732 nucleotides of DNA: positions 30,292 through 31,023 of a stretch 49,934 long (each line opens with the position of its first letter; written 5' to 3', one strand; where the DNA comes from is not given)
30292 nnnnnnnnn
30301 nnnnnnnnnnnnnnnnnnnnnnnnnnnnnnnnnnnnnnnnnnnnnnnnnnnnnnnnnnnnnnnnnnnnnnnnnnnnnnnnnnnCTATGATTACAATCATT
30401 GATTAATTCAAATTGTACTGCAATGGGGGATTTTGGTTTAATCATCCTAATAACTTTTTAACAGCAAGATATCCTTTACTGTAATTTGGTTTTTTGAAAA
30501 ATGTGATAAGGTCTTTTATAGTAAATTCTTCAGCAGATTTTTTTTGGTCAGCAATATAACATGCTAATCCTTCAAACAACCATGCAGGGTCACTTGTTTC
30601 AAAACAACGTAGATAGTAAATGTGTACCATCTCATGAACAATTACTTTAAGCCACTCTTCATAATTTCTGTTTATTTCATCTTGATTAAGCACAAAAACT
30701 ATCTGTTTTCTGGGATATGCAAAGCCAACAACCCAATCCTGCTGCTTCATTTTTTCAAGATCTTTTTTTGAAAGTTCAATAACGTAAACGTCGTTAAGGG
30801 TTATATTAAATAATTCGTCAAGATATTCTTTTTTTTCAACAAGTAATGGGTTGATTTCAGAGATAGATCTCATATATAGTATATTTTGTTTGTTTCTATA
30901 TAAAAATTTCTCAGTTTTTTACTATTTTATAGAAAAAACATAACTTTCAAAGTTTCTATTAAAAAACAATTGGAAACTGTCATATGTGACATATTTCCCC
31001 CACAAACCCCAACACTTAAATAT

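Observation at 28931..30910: Self-contained RiPP-like operon: HExxH peptidase, radical SAM/SPASM maturase, Cys/Asp-rich peptide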

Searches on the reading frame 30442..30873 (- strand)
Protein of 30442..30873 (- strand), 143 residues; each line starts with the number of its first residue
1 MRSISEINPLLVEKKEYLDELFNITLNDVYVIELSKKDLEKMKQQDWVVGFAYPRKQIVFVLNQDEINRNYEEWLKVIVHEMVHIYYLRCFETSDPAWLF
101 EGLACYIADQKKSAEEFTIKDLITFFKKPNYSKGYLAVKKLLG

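Call 4: search_protein_families(library=pfam, max_evalue=0.1, proteins=[window:30445-30873:-])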
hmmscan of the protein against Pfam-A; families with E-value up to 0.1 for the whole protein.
seq(143 aa): 6 families
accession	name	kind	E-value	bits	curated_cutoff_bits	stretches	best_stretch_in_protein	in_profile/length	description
PF13485.12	Peptidase_MA_2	-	0.00047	20.4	32.4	1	30-109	24-104/201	Peptidase MA superfamily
PF04450.18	BSP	-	0.00073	19.8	23.8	1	68-108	96-135/207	Peptidase of plants and bacteria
PF10263.15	SprT-like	-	0.018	15.3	25.6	1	46-92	30-79/108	SprT-like family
PF01433.26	Peptidase_M1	-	0.021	14.9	27.7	1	57-108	50-103/218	Peptidase family M1 domain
PF13058.12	DUF3920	-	0.056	14.1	27.3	1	47-86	53-88/126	Protein of unknown function (DUF3920)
PF09768.15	Peptidase_M76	-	0.091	13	25.2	0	50-86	47-80/170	Peptidase M76 family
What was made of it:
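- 30442..30873 (-): Gene 1: a 143-aa HExxH protein with HEMVH at 30636..30622 and Glu101 at 30573..30571. Predicted to be a minimal gluzincin-type leader peptidase. Pfam gives Peptidase_MA_2 at 4.7e-4, below the cut-off (call 4).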

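Call 5: search_protein_families(library=ncbifam, max_evalue=0.1, proteins=[window:30445-30873:-])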
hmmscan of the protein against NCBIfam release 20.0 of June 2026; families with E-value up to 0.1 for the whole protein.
seq(143 aa): 2 families
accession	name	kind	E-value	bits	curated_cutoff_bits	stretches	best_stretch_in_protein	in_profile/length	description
NF033876.2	flagella_HExxH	equivalog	0.0012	18.4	205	1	76-139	131-208/384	flagellinolysin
NF033823.0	archmetzin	subfamily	0.027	14.4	145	1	18-89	56-137/170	archaemetzincin family Zn-dependent metalloprotease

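Call 20: find_encoding_contigs(protein=window:30442-30873:-, flank=3000, max_places=8)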
Protein window:30442-30873:- (143 aa): 11 contigs read that carry it; 8 places shown.
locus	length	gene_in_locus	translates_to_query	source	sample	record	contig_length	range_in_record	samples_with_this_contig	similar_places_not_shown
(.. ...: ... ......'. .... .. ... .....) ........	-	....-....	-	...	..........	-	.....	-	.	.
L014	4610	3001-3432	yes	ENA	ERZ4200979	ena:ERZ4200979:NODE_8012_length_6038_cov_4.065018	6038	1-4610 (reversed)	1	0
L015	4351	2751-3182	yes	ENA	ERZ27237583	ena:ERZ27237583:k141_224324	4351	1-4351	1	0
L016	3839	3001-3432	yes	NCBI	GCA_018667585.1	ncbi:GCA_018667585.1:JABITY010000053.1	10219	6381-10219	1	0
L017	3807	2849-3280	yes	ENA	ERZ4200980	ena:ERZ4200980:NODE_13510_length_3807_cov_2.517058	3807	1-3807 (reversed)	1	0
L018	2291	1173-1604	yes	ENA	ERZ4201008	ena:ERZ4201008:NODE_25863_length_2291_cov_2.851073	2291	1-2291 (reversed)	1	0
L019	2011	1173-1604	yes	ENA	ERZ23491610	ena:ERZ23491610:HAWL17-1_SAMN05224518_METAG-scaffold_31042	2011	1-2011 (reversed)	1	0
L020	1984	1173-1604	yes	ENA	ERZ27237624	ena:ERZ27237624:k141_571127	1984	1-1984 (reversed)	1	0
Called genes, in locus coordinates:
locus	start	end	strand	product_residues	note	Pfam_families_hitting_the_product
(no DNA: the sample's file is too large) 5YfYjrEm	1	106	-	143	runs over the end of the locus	PF06210:DUF1003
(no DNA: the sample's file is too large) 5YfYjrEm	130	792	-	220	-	PF05043:Mga (faint), PF08279:HTH_11 (faint), PF02954:HTH_8 (weak), PF13556:HTH_30 (faint), PF12728:HTH_17 (faint), PF02954:HTH_8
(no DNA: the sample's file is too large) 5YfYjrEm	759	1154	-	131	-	-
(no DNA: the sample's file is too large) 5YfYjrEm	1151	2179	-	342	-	PF01368:DHH, PF02272:DHHA1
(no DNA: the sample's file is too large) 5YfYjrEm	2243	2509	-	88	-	-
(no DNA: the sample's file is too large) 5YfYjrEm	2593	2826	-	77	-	-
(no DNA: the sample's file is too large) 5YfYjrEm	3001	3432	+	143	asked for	-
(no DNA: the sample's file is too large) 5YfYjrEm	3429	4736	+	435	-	PF04055:Radical_SAM, PF13353:Fer4_12, PF13186:SPASM (weak)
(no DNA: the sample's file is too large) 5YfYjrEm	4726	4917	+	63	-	-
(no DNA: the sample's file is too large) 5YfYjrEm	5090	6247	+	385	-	PF04055:Radical_SAM, PF08608:Wyosine_form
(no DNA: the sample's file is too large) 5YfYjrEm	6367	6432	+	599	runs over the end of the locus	?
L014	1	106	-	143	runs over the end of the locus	PF06210:DUF1003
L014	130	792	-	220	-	PF05043:Mga (faint), PF08279:HTH_11 (faint), PF02954:HTH_8 (weak), PF13556:HTH_30 (faint), PF12728:HTH_17 (faint), PF02954:HTH_8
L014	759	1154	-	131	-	-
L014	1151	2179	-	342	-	PF01368:DHH, PF02272:DHHA1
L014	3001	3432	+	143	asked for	-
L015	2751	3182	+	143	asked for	-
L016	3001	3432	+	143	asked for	-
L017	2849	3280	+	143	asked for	-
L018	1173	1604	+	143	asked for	-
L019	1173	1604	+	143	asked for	-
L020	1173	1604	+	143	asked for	-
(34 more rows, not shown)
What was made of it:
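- To judge by their contig names, different assemblers produced them (NODE_ and k141_ styles, call 20).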

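Call 42: find_homologous_proteins(query=window:30442-30873:-, max_evalue=0.01)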
Query window:30442-30873:- (143 aa): 6 proteins with E <= 0.01 among 20 candidates.
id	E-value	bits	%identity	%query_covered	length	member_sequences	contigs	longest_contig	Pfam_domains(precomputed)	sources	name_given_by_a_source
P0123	1.6e-85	302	100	94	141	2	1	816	-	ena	-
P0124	4.2e-49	184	58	99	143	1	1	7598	-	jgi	jgi:uncharacterized alpha/beta hydrolase family protein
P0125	1.5e-40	156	51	98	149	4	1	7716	-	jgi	-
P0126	3.6e-38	149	50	99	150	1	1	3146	-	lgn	-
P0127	5.2e-38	148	46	99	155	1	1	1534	-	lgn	-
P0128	1.0e-35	141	47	100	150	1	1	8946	PF13485.12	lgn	-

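Call 52: predict_structure(alignment_id=A5)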
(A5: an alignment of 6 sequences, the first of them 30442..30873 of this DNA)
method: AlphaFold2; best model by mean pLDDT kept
length: 143 residues; sequences in the alignment: 6
mean_pLDDT: 87.5   pTM: 0.81
mean pLDDT of the five models: 87.5, 83.3, 82.0, 70.9, 68.0
residues with pLDDT >= 90: 78; 70-90: 58; 50-70: 7; < 50: 0
segments of 3 or more residues with pLDDT < 50: none
pLDDT, mean of each block of 10 residues (from residue 1): 96 97 94 91 84 93 88 95 96 87 92 74 71 75 69
secondary structure, 60 per line:
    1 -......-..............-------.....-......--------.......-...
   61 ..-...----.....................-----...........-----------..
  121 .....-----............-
elements in order: H4-7 H9-22 E30-34 H36-41 E50-53 E58-62 H71-91 H97-107 H119-125 H131-142
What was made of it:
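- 30442..30873 (-): The AF2 model has pLDDT 87.5 (call 52).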

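Call 56: fold_search(model_id=the predicted structure, library=pdb)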
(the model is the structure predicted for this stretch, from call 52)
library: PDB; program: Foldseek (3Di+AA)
matches with E <= 10: 66; with E <= 0.001: 0
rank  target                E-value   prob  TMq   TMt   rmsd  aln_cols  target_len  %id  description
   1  4qhi_A                3.2e-02  0.97  0.40  0.50   7.9       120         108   15  Crystal structure of Methanocaldococcus jannaschii selecase mutant R36W (released 2014-07-16)
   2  4jiu                  5.5e-02  0.93  0.37  0.47   5.5       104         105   13  Crystal structure of the metallopeptidase zymogen of Pyrococcus abyssi abylysin (released 2013-06-12)
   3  4qhi_C                1.2e-01  0.87  0.41  0.52   7.8       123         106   14  Crystal structure of Methanocaldococcus jannaschii selecase mutant R36W (released 2014-07-16)
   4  4qhi_B                2.0e-01  0.51  0.34  0.42   8.5       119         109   14  Crystal structure of Methanocaldococcus jannaschii selecase mutant R36W (released 2014-07-16)
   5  4jix_B                2.1e-01  0.54  0.34  0.43  10.5       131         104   11  Crystal structure of the metallopeptidase zymogen of Methanocaldococcus jannaschii jannalysin (released 2013-06-12)
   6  7zoc                  2.3e-01  0.60  0.40  0.18   8.9       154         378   13  Crystal structure of the peptidase domain of collagenase H from Clostridium histolyticum in complex with N-aryl-2-alkylm (released 2023-05-10)
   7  4qhi_D                2.7e-01  0.47  0.32  0.41   7.4       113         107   13  Crystal structure of Methanocaldococcus jannaschii selecase mutant R36W (released 2014-07-16)
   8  4qhg                  2.9e-01  0.38  0.32  0.40   7.8       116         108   16  Crystal structure of Methanocaldococcus jannaschii dimeric selecase (released 2014-07-16)
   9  3dti                  4.5e-01  0.57  0.40  0.25   9.0       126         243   14  Crystal structure of the IRRE protein, a central regulator of DNA damage repair in deinococcaceae (released 2009-02-10)
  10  4ar8_A                4.5e-01  0.54  0.41  0.18   7.4       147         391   12  Crystal structure of the peptidase domain of collagenase T from Clostridium tetani complexed with the peptidic inhibit (released 2013-06-05)
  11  3cqb_A                4.5e-01  0.47  0.30  0.39   4.4        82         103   16  Crystal structure of heat shock protein HtpX domain from Vibrio parahaemolyticus RIMD 2210633 (released 2008-05-27)
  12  4ar9_A                5.0e-01  0.47  0.40  0.18   7.4       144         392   14  Crystal structure of the peptidase domain of collagenase T from Clostridium tetani at 1.69 angstrom resolution. (released 2013-06-05)
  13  6mdx_A                5.4e-01  0.47  0.41  0.34   8.7       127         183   12  Mechanism of protease dependent DPC repair (released 2019-04-10)
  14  9cme                  5.4e-01  0.41  0.42  0.11   9.4       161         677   12  Room Temperature Crystal Structure of Collagenase ColH from Hathewaya histolytica at 2.7 Angstrom resolution (released 2026-01-14)
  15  4ar8_B                6.1e-01  0.41  0.40  0.18   7.7       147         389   14  Crystal structure of the peptidase domain of collagenase T from Clostridium tetani complexed with the peptidic inhibit (released 2013-06-05)
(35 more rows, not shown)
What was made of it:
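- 30442..30873 (-): Its weak structural neighbours are all zincins: selecase, abylysin, collagenase, HtpX (call 56).
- Closest known: Minigluzincins. Same: They are the top structural neighbours of gene 1 (call 56).
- The HExxH protein is below the Pfam cut-off (call 4) and its structural matches are weak, at E >= 0.03 (call 56).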

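Call 84: search_solved_structures(query=A5, max_evalue=10)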
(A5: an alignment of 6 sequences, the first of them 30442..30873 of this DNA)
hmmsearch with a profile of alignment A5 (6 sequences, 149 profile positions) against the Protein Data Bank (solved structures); distinct sequences matched with E-value up to 10: 16.
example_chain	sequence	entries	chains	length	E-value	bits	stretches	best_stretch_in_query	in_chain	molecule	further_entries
4nz8_A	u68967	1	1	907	0.078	15.9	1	46-124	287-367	Aminopeptidase N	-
4hom_A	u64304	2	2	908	0.078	15.9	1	46-124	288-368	Aminopeptidase N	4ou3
6buy_A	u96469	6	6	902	0.078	15.9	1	46-124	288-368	Aminopeptidase N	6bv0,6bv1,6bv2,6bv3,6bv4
4fke_A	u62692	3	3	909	0.078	15.9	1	46-124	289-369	Aminopeptidase N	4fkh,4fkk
7vpp_A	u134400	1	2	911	0.081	15.8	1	47-124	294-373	Aminopeptidase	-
5z65_A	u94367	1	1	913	0.082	15.8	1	47-124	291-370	Aminopeptidase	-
5lds_A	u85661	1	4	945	0.086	15.7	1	46-124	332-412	Aminopeptidase N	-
4f5c_A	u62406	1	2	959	0.088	15.7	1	46-124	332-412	Aminopeptidase N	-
5lg6_A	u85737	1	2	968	0.089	15.7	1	46-124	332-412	Aminopeptidase N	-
9uep_C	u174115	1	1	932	0.2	14.6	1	51-109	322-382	Aminopeptidase N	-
8jkt_A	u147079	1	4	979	0.21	14.5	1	51-109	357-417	Aminopeptidase N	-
9daz_A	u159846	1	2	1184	0.21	14.4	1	52-109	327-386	Aminopeptidase N,Immunoglobulin gamma-1 heavy chain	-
7u0l_A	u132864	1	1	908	0.56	13.1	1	59-125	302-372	Aminopeptidase N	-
8yzi_B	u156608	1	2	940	0.59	13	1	59-125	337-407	Aminopeptidase N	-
8z27_b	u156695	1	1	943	0.59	13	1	59-125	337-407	Aminopeptidase N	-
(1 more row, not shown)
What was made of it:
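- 30442..30873 (-): The profile also gives weak hits to M1 aminopeptidases (call 84).
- The hits that do exist are all hydrolytic zincins: Peptidase_MA_2, BSP, M1, selecase, abylysin and collagenase (calls 4, 56, 84).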
